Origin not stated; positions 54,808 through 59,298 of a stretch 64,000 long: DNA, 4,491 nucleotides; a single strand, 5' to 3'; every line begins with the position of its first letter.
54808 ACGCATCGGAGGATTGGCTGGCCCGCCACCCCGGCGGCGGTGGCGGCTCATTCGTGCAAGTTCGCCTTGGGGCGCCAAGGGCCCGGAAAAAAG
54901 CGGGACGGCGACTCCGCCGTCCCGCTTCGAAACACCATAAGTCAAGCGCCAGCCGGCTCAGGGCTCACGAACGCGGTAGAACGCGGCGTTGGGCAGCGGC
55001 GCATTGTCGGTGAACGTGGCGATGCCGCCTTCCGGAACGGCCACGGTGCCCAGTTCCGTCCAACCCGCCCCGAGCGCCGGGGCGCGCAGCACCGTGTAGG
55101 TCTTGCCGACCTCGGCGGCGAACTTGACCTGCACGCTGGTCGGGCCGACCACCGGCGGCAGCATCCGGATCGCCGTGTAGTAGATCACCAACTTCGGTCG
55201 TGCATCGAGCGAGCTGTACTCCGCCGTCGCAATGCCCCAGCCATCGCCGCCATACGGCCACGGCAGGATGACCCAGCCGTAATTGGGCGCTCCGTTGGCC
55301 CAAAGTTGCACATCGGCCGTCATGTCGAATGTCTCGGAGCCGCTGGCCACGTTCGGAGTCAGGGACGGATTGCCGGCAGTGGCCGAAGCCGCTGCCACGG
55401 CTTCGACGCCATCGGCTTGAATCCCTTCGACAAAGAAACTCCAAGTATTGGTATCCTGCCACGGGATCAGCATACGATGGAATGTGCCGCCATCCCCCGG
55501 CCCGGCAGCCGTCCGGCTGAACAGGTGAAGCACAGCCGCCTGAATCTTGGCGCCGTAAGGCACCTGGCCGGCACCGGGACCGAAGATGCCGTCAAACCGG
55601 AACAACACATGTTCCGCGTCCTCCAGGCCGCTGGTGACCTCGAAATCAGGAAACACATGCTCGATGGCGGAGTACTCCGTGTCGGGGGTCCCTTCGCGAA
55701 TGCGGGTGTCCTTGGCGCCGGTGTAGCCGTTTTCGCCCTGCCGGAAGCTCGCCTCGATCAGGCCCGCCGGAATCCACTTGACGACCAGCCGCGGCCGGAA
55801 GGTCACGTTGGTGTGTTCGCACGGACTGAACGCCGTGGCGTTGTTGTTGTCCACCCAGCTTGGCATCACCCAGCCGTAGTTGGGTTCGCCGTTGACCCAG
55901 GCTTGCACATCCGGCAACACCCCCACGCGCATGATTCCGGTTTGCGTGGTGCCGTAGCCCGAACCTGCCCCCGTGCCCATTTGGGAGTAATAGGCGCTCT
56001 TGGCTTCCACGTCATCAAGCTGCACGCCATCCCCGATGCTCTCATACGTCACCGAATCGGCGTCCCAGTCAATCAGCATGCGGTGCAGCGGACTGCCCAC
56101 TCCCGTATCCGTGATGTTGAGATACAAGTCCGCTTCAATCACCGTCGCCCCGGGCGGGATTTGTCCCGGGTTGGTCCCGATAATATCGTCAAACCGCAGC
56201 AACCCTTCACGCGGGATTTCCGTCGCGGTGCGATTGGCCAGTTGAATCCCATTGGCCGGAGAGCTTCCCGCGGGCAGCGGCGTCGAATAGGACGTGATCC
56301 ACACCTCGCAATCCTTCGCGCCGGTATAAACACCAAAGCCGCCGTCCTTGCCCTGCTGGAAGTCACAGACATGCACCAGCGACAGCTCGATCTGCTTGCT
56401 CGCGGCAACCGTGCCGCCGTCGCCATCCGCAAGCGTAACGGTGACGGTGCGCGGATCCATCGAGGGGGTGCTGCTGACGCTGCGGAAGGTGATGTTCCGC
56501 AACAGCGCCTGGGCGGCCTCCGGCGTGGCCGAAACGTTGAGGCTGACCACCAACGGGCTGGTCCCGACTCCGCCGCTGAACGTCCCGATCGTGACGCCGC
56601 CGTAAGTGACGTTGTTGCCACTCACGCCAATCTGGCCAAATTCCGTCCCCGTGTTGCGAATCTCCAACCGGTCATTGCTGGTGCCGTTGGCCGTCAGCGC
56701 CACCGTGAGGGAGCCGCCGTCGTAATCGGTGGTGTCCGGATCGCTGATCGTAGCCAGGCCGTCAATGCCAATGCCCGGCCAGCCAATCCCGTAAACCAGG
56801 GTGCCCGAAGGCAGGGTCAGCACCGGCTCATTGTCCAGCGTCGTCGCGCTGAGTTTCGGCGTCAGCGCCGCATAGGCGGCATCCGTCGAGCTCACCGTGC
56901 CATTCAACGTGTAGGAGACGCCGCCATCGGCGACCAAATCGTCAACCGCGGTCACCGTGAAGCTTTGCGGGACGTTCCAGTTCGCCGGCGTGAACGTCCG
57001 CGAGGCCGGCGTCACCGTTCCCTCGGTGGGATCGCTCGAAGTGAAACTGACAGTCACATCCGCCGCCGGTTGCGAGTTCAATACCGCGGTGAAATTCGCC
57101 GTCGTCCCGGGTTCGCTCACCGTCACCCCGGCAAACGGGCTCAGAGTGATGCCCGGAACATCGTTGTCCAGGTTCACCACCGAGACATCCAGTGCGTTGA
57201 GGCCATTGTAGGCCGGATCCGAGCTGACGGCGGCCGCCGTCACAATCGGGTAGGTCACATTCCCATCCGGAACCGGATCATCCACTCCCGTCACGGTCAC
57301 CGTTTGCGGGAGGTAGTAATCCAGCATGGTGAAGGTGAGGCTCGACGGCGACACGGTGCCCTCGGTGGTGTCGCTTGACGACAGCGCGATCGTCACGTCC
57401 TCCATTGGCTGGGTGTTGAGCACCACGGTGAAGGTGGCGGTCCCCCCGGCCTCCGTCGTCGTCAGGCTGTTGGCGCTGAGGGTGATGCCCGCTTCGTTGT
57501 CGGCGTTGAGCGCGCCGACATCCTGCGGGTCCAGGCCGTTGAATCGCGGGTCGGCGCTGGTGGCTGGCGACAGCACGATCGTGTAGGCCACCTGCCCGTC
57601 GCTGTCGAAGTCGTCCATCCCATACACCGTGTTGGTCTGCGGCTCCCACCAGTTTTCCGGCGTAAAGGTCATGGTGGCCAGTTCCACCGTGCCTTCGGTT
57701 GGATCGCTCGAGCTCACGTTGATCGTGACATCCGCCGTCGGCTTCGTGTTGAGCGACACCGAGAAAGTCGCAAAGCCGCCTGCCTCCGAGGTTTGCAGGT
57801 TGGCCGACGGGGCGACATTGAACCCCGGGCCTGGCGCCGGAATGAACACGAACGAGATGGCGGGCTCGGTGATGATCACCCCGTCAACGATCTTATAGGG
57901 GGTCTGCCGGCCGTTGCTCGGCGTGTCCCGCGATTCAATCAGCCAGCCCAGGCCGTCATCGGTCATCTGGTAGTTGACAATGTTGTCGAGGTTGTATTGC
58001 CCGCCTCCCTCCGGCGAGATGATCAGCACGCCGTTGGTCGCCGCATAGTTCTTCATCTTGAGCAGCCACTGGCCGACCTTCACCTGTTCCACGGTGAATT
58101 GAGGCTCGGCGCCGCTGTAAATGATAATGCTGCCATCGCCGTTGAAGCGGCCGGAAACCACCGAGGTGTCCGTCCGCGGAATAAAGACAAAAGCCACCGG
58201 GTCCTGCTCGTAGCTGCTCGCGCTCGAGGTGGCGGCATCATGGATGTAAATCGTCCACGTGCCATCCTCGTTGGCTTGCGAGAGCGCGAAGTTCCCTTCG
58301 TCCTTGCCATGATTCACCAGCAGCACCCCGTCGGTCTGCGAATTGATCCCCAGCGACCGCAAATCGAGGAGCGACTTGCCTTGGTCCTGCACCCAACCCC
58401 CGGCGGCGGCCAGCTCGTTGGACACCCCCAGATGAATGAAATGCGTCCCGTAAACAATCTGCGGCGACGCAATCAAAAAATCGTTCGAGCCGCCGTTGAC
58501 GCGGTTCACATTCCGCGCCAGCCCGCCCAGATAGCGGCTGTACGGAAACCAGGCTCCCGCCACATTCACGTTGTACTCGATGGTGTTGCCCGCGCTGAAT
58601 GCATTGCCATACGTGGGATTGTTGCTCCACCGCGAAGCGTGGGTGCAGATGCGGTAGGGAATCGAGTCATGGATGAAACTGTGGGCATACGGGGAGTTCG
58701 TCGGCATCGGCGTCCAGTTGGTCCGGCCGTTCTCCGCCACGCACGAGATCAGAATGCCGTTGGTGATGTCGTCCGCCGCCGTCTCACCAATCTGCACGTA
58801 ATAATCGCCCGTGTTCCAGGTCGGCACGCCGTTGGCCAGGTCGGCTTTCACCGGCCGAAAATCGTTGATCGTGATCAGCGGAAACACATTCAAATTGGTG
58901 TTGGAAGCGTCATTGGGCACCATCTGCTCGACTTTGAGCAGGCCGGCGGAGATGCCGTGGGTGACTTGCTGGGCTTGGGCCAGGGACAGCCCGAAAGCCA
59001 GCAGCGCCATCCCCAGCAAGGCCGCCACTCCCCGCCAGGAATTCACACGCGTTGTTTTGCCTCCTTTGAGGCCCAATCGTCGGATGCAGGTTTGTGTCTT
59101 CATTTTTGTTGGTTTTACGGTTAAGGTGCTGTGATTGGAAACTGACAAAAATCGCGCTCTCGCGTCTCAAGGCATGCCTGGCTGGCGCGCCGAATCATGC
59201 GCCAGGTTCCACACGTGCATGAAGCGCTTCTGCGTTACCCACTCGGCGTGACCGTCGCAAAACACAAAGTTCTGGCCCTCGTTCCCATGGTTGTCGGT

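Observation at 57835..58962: Unassigned ~340-375-aa N-terminal module shared by the two giants, with three-fold internal repetition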

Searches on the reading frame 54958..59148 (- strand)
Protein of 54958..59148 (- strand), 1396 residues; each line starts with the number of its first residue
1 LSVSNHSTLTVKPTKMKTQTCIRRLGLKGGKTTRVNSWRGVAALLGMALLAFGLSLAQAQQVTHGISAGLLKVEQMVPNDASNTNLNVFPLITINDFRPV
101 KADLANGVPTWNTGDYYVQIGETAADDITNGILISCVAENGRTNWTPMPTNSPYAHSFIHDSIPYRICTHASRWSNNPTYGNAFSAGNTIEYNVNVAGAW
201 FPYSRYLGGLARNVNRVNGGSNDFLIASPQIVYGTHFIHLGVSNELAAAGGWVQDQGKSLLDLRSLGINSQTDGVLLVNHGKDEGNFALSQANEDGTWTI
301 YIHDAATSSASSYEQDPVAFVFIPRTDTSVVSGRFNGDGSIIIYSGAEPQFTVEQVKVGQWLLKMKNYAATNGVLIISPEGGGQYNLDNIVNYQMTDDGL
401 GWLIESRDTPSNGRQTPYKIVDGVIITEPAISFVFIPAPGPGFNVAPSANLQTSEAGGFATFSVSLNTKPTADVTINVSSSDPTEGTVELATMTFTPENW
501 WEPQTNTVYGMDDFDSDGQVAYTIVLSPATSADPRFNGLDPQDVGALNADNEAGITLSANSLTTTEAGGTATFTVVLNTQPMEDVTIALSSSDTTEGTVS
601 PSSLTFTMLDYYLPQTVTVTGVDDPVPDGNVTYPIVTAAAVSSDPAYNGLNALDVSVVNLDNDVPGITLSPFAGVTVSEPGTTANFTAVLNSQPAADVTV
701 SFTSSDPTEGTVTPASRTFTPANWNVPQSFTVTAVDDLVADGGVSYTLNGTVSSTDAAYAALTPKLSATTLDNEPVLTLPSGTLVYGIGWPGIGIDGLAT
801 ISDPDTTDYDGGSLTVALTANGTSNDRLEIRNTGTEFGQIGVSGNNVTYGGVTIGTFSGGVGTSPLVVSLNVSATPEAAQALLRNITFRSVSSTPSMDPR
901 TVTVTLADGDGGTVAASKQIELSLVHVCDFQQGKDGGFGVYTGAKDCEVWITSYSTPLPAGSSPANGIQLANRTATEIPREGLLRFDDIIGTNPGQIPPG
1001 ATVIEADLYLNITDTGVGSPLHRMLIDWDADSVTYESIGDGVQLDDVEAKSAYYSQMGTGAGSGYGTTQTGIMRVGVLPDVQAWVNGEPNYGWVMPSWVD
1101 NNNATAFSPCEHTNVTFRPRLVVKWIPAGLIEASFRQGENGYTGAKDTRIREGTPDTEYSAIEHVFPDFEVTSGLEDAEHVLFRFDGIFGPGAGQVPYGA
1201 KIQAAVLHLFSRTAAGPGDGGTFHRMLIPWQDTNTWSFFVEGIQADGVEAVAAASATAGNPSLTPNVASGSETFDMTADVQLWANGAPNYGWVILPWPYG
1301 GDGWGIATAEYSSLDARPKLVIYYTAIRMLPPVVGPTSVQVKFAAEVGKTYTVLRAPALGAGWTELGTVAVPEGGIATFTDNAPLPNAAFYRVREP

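Call 4: search_protein_families(library=pfam, proteins=[window:54958-59148:-], max_evalue=1)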
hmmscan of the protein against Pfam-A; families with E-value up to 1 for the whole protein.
window:54958-59148:- (1396 aa): 0 families

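Call 5: search_protein_families(library=ncbifam, proteins=[window:54958-59148:-], max_evalue=1)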
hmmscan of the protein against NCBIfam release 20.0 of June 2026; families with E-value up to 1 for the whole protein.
window:54958-59148:- (1396 aa): 0 families

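Call 33: search_solved_structures(query=window:54958-59148:-, max_evalue=0.01)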
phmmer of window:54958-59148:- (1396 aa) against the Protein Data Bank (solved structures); distinct sequences matched with E-value up to 0.01: 0.

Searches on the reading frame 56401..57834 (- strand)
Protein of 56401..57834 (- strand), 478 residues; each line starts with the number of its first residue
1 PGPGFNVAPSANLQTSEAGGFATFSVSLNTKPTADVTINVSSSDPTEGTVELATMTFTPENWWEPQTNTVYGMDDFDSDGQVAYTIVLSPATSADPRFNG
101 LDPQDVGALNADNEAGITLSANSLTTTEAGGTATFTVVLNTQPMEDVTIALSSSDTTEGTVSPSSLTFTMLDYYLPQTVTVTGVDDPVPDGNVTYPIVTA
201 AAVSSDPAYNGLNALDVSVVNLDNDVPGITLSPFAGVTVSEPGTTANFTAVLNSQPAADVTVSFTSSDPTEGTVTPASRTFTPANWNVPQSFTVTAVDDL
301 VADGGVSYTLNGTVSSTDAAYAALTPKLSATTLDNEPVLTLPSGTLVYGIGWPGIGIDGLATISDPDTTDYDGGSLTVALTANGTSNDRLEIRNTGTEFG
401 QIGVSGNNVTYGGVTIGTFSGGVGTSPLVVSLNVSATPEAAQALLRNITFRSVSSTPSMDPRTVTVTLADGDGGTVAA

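Call 63: search_protein_families(library=pfam, proteins=[window:56401-57834:-], max_evalue=10)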
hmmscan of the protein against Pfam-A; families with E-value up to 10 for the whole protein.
window:56401-57834:- (478 aa): 3 families
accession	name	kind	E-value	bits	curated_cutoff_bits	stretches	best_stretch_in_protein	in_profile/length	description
PF10670.15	DUF4198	-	0.0039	17.8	34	0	7-86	134-195/209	Domain of unknown function (DUF4198)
PF20579.4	LapA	-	0.033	15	27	1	116-156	4-42/99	LapA domain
PF18614.7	RNase_II_C_S1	-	2.8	8.3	26.6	1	235-275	15-55/59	RNase II-type exonuclease C-terminal S1 domain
